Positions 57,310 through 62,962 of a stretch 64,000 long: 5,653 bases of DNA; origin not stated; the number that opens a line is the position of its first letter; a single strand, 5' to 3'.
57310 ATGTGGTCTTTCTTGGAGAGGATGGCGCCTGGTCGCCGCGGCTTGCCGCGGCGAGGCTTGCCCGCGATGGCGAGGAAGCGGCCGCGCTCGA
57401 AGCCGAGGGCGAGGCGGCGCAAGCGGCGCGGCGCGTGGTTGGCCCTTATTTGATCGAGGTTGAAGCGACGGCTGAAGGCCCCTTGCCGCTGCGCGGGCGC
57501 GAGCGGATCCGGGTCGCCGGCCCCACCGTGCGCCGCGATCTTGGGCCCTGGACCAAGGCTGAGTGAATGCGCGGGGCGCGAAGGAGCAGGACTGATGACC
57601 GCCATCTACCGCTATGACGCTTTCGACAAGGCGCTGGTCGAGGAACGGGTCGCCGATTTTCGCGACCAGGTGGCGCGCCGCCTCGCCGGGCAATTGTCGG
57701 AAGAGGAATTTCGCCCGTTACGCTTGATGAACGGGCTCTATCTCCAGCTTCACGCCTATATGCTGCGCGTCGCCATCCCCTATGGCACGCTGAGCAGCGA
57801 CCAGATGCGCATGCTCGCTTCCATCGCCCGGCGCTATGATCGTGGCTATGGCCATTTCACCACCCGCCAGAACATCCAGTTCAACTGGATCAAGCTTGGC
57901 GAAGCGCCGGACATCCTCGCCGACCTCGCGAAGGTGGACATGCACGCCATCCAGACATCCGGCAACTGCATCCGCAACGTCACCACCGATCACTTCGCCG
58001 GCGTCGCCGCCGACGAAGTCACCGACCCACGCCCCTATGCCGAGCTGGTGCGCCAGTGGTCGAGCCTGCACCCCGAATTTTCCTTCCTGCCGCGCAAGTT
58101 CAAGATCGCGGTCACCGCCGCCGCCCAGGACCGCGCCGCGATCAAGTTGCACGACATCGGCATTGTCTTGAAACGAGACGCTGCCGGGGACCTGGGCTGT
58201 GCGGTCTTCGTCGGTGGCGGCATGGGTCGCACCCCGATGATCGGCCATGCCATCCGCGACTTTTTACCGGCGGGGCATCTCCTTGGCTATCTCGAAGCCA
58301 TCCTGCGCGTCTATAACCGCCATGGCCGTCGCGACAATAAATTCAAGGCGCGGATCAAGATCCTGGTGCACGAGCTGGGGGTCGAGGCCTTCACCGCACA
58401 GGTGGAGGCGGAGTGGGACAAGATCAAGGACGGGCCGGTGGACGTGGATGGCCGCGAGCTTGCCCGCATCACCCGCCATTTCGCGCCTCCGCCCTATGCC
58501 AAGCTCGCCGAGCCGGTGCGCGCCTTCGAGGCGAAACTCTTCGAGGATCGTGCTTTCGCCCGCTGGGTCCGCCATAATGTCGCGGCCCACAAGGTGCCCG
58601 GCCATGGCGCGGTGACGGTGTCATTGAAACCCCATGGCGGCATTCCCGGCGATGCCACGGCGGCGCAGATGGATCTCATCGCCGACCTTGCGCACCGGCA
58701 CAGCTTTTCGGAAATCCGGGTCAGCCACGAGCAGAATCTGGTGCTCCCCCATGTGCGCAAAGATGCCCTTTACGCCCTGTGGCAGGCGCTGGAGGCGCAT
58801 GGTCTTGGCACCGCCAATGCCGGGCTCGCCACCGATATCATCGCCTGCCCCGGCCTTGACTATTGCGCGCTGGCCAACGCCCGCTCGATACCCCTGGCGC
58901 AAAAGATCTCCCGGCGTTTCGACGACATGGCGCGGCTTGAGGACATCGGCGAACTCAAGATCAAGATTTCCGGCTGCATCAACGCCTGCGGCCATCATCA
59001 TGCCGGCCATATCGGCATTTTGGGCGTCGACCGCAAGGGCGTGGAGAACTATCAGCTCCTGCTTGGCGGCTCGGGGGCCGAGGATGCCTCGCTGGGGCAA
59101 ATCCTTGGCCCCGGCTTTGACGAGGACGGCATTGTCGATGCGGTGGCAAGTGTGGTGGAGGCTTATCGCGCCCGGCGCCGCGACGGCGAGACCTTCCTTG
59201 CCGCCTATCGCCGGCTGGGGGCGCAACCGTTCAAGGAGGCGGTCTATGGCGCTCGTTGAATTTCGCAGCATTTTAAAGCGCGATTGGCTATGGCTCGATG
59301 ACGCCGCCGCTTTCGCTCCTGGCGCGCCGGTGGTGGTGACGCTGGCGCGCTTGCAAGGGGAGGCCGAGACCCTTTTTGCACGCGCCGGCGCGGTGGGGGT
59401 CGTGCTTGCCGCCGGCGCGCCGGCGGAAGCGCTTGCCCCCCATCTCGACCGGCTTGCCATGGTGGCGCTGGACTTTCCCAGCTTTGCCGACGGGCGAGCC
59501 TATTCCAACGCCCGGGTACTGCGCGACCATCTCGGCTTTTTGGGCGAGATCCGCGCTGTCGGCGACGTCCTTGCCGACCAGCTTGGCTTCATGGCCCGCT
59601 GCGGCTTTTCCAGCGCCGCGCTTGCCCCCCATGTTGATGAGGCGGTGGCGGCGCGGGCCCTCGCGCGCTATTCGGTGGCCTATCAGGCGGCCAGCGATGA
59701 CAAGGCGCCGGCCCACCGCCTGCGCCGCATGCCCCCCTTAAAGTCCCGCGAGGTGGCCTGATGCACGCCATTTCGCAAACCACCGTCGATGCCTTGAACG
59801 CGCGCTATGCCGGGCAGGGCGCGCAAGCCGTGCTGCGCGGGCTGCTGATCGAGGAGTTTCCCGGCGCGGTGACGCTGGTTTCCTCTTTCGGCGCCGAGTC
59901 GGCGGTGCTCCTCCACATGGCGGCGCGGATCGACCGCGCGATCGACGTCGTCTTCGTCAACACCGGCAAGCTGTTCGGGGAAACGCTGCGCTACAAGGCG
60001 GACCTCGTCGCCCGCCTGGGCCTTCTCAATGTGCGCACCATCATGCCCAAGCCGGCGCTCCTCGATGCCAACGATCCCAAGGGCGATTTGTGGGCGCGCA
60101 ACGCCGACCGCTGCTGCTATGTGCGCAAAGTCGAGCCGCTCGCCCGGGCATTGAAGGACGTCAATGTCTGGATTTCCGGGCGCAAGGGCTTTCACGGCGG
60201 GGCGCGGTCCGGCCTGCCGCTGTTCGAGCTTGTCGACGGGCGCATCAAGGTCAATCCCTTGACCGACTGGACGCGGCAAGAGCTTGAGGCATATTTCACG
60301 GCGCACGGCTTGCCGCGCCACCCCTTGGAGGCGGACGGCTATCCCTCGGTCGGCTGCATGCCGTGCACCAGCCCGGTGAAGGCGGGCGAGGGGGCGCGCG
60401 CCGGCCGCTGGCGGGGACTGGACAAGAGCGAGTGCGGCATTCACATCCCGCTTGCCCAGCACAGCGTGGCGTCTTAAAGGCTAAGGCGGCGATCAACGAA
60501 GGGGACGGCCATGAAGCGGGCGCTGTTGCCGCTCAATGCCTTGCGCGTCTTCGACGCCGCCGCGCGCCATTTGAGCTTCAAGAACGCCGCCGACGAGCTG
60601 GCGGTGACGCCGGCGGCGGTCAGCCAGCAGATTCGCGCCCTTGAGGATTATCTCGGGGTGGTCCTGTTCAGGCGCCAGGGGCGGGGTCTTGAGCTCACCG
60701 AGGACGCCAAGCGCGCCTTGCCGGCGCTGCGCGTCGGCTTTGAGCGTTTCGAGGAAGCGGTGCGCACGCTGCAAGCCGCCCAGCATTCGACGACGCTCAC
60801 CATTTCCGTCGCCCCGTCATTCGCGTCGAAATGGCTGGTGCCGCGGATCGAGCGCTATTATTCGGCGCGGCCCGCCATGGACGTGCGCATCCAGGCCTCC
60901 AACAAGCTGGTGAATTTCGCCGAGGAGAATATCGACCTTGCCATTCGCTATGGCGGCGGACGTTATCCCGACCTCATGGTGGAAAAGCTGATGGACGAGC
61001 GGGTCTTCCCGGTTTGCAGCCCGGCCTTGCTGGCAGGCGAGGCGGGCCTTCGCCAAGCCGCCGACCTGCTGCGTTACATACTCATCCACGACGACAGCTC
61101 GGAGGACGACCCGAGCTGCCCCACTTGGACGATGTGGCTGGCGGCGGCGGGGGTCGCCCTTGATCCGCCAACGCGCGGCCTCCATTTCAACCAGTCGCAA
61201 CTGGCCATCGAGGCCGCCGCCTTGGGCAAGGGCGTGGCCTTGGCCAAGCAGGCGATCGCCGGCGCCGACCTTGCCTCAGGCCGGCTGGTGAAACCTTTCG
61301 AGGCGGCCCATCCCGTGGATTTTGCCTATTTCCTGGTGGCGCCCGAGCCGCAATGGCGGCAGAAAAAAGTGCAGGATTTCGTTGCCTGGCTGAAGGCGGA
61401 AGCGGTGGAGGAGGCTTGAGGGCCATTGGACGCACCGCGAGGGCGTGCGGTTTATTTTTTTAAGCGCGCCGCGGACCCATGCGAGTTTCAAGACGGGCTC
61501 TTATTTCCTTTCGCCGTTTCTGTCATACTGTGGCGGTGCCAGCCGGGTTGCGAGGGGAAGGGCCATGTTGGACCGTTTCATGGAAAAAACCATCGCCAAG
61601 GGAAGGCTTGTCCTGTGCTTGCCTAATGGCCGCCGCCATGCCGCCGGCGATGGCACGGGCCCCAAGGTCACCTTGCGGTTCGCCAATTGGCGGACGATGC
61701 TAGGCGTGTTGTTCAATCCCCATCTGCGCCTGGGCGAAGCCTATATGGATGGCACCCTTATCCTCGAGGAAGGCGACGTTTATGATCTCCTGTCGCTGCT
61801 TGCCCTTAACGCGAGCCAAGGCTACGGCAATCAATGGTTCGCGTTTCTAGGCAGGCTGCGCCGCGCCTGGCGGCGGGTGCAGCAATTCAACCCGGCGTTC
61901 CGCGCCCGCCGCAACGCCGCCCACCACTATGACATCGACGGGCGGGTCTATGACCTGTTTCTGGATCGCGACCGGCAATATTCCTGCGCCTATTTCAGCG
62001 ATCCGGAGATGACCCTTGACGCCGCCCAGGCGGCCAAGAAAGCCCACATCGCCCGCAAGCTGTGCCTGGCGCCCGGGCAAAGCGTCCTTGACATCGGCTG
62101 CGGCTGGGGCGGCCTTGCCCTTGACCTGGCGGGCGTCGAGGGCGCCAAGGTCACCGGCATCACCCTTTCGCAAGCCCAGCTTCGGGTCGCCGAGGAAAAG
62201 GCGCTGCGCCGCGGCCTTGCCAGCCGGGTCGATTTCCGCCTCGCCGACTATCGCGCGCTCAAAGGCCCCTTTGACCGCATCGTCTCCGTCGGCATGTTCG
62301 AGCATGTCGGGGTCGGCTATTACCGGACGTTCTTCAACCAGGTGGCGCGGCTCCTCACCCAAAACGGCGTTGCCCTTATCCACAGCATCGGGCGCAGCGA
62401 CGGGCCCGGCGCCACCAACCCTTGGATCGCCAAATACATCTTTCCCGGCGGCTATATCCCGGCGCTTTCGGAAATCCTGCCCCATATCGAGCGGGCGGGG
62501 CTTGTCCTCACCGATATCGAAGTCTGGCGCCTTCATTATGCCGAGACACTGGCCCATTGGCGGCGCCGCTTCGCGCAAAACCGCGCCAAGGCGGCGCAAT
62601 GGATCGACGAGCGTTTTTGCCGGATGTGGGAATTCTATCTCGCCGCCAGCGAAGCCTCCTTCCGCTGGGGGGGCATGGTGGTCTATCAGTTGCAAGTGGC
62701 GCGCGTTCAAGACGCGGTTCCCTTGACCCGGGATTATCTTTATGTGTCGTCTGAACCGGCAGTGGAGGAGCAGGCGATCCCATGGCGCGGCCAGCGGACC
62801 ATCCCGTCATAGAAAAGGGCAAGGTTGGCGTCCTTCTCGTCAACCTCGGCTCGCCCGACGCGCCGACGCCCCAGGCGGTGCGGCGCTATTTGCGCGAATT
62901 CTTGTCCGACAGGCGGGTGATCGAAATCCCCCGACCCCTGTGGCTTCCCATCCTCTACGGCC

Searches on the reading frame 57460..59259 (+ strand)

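Call 95: search_protein_families(library=pfam, proteins=[window:57460-59259:+], max_evalue=0.001)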
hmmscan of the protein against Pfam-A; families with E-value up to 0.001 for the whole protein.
window:57460-59259:+ (599 aa): 2 families
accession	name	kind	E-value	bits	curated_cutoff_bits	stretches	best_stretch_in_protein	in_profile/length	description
PF01077.27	NIR_SIR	-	3e-60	202.7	27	2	167-321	1-156/158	Nitrite and sulphite reductase 4Fe-4S domain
PF03460.22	NIR_SIR_ferr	-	5.7e-33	112.9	24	2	100-158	10-68/69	Nitrite/Sulfite reductase ferredoxin-like half domain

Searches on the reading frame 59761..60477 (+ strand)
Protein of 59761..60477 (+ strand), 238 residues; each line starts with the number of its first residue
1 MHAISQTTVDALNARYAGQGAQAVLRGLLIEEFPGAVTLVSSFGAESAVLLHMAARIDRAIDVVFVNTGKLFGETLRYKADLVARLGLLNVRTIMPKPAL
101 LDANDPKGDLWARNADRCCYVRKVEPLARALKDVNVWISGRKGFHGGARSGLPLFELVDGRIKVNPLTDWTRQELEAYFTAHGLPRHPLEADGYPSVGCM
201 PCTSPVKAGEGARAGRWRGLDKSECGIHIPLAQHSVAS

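Call 95: search_protein_families(library=pfam, proteins=[window:59761-60477:+], max_evalue=0.001)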
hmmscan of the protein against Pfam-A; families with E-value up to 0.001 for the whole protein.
window:59761-60477:+ (238 aa): 1 family
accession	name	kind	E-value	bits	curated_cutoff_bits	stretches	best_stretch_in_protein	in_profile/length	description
PF01507.26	PAPS_reduct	-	4.1e-38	131.6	22.5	1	38-205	3-175/175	Phosphoadenosine phosphosulfate reductase domain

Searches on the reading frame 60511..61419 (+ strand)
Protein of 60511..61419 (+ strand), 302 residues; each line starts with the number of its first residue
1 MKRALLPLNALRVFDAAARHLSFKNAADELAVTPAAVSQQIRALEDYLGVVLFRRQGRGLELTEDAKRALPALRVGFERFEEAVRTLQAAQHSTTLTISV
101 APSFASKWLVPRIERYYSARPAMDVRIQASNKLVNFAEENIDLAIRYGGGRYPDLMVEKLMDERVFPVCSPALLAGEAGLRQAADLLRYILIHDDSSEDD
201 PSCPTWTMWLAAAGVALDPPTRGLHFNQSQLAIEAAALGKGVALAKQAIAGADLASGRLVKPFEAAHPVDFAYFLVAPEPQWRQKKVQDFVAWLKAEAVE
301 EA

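Call 95: search_protein_families(library=pfam, proteins=[window:60511-61419:+], max_evalue=0.001)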
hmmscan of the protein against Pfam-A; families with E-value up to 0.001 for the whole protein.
window:60511-61419:+ (302 aa): 2 families
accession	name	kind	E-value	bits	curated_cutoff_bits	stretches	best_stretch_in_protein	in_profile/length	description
PF03466.25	LysR_substrate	-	1.9e-35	122.6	28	1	90-297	2-207/209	LysR substrate binding domain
PF00126.33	HTH_1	-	6.1e-22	77.8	26.6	1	8-66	1-59/60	Bacterial regulatory helix-turn-helix protein, lysR family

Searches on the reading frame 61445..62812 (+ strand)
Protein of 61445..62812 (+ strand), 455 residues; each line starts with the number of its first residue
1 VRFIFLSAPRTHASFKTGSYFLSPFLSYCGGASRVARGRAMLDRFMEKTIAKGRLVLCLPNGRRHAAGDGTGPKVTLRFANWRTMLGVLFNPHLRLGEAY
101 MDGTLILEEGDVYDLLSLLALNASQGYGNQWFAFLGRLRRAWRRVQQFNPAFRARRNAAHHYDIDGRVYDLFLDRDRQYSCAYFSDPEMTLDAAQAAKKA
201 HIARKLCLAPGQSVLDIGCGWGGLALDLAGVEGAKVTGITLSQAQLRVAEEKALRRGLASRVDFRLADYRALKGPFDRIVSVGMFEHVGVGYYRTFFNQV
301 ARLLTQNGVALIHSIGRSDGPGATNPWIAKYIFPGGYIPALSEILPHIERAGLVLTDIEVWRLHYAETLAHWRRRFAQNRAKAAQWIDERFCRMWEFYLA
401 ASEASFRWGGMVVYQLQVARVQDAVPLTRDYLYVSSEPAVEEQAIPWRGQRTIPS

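Call 95: search_protein_families(library=pfam, proteins=[window:61445-62812:+], max_evalue=0.001)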
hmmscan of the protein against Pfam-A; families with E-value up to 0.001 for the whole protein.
window:61445-62812:+ (455 aa): 9 families
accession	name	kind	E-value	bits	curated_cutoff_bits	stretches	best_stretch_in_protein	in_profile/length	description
PF02353.26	CMAS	-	6.7e-86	288.4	27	1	153-415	5-272/273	Mycolic acid cyclopropane synthetase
PF13649.12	Methyltransf_25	-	4.2e-17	63.1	27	1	214-308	1-97/97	Methyltransferase domain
PF08242.18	Methyltransf_12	-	4.9e-14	53.3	30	1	215-309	1-97/98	Methyltransferase domain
PF08241.18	Methyltransf_11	-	6.8e-13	49.5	21.2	1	215-312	1-95/95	Methyltransferase domain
PF13847.12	Methyltransf_31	-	5.5e-12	46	27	1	210-316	3-113/145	Methyltransferase domain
PF13489.12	Methyltransf_23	-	2.6e-10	40.7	27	1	208-350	20-124/164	Methyltransferase domain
PF25371.1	DUF7884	-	5.6e-06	26.9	27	1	59-123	18-82/90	Domain of unknown function (DUF7884)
PF05175.20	MTS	-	2.5e-05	24.4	23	1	210-310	31-136/170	Methyltransferase small domain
PF01209.24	Ubie_methyltran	-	6.9e-05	22.8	20.1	1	198-274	36-112/233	ubiE/COQ5 methyltransferase family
